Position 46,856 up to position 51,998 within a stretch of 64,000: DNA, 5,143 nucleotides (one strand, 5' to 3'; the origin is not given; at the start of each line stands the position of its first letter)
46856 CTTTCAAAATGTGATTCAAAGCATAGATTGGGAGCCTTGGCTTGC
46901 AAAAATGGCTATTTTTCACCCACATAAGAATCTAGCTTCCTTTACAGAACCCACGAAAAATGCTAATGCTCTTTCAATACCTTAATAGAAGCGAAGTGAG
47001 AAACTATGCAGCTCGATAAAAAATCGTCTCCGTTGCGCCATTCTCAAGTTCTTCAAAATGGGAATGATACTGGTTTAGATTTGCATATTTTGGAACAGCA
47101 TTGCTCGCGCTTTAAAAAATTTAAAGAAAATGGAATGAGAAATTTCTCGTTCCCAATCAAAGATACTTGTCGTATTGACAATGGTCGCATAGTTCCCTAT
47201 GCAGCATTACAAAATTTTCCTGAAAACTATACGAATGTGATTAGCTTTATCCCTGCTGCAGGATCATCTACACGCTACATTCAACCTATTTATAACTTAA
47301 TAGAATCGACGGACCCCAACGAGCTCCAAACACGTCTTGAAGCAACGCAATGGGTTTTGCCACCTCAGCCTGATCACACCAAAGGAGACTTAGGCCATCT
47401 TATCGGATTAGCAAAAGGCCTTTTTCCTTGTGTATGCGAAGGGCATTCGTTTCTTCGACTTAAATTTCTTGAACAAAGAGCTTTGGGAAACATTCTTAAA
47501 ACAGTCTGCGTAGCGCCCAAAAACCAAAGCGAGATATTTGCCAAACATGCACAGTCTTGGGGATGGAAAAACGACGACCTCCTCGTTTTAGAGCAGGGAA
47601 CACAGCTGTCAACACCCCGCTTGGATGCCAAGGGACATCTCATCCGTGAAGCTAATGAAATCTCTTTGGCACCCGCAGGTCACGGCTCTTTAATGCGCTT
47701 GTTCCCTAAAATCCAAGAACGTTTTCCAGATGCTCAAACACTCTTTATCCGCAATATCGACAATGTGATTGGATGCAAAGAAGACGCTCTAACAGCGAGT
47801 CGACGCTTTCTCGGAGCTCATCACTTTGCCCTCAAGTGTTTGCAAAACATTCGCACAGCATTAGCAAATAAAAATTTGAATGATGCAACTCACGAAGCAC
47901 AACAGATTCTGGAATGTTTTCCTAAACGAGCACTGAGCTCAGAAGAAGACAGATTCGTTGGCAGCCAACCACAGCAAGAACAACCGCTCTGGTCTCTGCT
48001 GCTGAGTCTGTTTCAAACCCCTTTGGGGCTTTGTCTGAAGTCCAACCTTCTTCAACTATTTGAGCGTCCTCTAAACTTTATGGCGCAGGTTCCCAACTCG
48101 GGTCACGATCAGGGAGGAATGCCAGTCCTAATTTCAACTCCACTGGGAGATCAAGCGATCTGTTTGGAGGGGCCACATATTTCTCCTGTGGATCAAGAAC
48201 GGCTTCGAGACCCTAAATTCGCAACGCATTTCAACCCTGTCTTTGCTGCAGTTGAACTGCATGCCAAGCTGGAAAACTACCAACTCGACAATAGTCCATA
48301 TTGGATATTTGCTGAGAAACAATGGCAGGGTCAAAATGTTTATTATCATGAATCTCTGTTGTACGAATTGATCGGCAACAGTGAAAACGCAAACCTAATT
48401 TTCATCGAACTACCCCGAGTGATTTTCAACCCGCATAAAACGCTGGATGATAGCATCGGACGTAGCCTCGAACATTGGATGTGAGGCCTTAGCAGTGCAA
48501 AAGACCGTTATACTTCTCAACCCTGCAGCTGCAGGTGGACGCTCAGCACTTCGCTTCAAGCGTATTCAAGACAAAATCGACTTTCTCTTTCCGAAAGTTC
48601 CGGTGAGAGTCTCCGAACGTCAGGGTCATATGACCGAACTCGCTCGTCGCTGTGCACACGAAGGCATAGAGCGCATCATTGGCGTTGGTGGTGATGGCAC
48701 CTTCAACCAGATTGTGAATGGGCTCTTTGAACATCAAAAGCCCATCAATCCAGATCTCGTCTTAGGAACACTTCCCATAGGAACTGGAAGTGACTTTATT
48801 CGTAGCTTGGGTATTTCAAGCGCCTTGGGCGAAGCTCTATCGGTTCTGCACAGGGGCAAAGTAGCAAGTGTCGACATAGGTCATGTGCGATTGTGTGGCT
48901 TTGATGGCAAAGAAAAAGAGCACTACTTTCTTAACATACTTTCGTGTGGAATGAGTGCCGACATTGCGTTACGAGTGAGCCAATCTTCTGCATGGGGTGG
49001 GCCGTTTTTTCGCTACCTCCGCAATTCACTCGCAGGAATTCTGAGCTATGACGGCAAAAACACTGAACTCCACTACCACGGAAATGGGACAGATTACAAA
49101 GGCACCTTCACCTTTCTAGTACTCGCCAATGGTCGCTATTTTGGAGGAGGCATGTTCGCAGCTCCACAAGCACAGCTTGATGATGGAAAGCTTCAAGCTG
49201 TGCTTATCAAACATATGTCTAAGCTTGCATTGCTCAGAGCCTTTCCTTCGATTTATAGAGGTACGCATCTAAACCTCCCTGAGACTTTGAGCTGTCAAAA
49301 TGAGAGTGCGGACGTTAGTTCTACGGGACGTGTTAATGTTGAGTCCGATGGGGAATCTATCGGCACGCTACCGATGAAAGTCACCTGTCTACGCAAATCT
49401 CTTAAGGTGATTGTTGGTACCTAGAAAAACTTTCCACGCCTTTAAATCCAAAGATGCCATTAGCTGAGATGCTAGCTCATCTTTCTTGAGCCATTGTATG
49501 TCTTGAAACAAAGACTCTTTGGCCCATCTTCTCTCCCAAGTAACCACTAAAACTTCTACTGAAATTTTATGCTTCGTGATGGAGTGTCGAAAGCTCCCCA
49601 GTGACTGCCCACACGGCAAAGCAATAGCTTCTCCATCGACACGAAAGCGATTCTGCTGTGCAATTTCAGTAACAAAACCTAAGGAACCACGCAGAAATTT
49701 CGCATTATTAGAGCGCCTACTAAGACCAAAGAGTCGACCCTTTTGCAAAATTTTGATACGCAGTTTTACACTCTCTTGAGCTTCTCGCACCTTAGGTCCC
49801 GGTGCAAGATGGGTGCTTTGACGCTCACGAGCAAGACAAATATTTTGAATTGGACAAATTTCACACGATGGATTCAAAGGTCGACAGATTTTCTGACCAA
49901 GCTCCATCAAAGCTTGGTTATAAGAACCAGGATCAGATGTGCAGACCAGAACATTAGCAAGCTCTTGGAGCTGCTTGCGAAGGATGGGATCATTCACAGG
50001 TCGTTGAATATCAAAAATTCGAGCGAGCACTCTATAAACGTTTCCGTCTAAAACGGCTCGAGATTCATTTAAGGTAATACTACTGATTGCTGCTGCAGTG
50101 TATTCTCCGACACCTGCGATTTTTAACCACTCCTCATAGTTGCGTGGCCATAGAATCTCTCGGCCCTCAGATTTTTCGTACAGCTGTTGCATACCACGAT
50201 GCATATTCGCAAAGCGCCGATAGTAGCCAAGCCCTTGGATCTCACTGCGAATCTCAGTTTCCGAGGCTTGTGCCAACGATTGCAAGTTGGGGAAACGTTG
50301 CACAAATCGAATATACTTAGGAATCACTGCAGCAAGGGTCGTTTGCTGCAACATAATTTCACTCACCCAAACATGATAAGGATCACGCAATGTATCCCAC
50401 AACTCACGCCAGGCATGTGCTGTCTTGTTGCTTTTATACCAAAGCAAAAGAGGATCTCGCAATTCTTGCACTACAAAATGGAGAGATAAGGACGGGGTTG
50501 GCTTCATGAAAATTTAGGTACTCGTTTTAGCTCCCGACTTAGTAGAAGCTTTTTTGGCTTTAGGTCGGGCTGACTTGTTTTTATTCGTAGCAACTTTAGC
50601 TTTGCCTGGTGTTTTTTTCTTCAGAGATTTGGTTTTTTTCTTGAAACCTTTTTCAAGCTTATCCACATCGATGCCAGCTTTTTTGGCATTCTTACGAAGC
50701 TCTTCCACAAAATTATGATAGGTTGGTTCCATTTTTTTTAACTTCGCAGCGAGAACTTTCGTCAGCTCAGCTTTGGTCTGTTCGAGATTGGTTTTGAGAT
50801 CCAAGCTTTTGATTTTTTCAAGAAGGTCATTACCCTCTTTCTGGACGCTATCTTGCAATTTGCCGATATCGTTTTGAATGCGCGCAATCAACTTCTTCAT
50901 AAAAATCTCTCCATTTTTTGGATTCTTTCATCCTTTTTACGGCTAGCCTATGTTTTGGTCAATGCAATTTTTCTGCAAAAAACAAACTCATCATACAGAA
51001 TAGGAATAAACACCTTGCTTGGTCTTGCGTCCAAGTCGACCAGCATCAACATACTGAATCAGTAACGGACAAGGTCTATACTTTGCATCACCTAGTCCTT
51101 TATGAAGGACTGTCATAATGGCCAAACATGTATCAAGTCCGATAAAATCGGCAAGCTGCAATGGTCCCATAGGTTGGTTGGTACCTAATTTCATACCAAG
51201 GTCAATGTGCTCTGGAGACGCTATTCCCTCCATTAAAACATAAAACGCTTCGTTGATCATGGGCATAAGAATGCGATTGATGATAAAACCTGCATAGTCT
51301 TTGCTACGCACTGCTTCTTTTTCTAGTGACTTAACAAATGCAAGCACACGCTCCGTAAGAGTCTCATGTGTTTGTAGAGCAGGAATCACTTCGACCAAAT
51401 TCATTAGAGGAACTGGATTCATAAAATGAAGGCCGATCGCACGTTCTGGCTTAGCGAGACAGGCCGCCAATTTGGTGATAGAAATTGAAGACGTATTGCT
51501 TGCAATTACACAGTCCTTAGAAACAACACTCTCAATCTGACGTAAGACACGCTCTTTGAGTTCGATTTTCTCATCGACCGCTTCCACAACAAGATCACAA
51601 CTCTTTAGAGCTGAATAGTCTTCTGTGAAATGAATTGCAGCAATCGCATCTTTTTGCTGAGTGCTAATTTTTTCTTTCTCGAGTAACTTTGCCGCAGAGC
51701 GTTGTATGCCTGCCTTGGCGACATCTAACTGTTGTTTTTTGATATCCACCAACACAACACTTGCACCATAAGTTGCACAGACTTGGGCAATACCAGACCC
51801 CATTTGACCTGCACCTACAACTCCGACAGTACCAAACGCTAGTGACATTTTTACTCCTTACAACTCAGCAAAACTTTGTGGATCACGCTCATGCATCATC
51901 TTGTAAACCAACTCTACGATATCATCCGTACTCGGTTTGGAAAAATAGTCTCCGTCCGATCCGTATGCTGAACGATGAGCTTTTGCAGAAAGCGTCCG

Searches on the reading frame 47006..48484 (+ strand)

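Call 16: search_protein_families(library=pfam, proteins=[window:47006-48484:+], max_evalue=0.001)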
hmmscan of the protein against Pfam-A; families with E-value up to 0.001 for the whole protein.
window:47006-48484:+ (492 aa): 1 family
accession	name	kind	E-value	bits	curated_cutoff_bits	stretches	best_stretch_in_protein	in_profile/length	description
PF14134.11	DUF4301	-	2e-17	63.7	27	1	198-482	236-500/507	Domain of unknown function (DUF4301)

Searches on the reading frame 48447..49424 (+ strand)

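Call 16: search_protein_families(library=pfam, proteins=[window:48447-49424:+], max_evalue=0.001)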
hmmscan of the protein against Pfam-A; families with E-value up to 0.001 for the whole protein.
window:48447-49424:+ (325 aa): 2 families
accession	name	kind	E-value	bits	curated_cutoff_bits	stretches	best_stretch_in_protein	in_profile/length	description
PF19279.4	YegS_C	-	2.4e-27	96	27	1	165-322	3-157/158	YegS C-terminal NAD kinase beta sandwich-like domain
PF00781.29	DAGK_cat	-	3.8e-25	88.3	23.6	1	20-147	2-125/125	Diacylglycerol kinase catalytic domain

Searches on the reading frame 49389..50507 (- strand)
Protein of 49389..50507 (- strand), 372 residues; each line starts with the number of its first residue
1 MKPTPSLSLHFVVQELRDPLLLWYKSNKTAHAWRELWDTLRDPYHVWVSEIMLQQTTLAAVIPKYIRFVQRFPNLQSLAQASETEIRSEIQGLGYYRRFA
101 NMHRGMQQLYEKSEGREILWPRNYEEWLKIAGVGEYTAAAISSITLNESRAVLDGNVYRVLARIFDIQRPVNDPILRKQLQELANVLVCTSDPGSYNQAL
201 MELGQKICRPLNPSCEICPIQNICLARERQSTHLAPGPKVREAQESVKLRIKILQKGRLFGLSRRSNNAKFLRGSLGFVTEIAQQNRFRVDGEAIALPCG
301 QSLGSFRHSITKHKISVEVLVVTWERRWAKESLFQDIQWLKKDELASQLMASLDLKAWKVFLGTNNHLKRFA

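Call 16: search_protein_families(library=pfam, proteins=[window:49389-50507:-], max_evalue=0.001)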
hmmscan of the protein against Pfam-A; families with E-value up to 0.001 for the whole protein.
window:49389-50507:- (372 aa): 2 families
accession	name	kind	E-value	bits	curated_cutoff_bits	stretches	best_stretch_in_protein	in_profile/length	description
PF00730.31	HhH-GPD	-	2.2e-15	57.3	26.2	1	48-182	1-104/108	HhH-GPD superfamily base excision DNA repair protein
PF00633.29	HHH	-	4e-05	23.7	24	1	121-143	7-29/30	Helix-hairpin-helix motif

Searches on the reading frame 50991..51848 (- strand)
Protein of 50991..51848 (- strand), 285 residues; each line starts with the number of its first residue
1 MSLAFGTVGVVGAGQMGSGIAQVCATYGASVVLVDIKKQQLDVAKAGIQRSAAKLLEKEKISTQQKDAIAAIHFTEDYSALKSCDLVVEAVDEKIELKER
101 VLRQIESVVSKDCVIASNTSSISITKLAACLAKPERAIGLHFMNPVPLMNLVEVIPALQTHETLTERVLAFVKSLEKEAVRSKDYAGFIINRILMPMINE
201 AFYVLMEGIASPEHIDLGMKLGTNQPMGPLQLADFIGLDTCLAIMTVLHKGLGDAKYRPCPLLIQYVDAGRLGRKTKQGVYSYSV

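Call 16: search_protein_families(library=pfam, proteins=[window:50991-51848:-], max_evalue=0.001)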
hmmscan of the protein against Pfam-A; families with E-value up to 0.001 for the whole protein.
window:50991-51848:- (285 aa): 8 families
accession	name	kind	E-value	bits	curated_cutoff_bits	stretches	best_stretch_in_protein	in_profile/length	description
PF02737.24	3HCDH_N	-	1.7e-59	201.2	22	1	7-184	1-179/180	3-hydroxyacyl-CoA dehydrogenase, NAD binding domain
PF00725.27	3HCDH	-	5.4e-35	120.2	22.1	1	187-283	1-97/97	3-hydroxyacyl-CoA dehydrogenase, C-terminal domain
PF03446.21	NAD_binding_2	-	2.5e-05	24.8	21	1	7-129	1-104/161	NAD binding domain of 6-phosphogluconate dehydrogenase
PF03721.20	UDPG_MGDP_dh_N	-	4.7e-05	23.5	27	1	8-115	3-117/187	UDP-glucose/GDP-mannose dehydrogenase family, NAD binding domain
PF02826.25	2-Hacid_dh_C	-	6.2e-05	22.9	25.1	1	6-56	37-89/178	D-isomer specific 2-hydroxyacid dehydrogenase, NAD binding domain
PF01210.29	NAD_Gly3P_dh_N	-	0.00019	21.9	23.1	1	8-117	2-101/158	NAD-dependent glycerol-3-phosphate dehydrogenase N-terminus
PF00070.33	Pyr_redox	-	0.00058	20.8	22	0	8-77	2-71/82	Pyridine nucleotide-disulphide oxidoreductase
PF07992.20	Pyr_redox_2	-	0.00073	19.5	26.1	1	8-77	145-214/291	Pyridine nucleotide-disulphide oxidoreductase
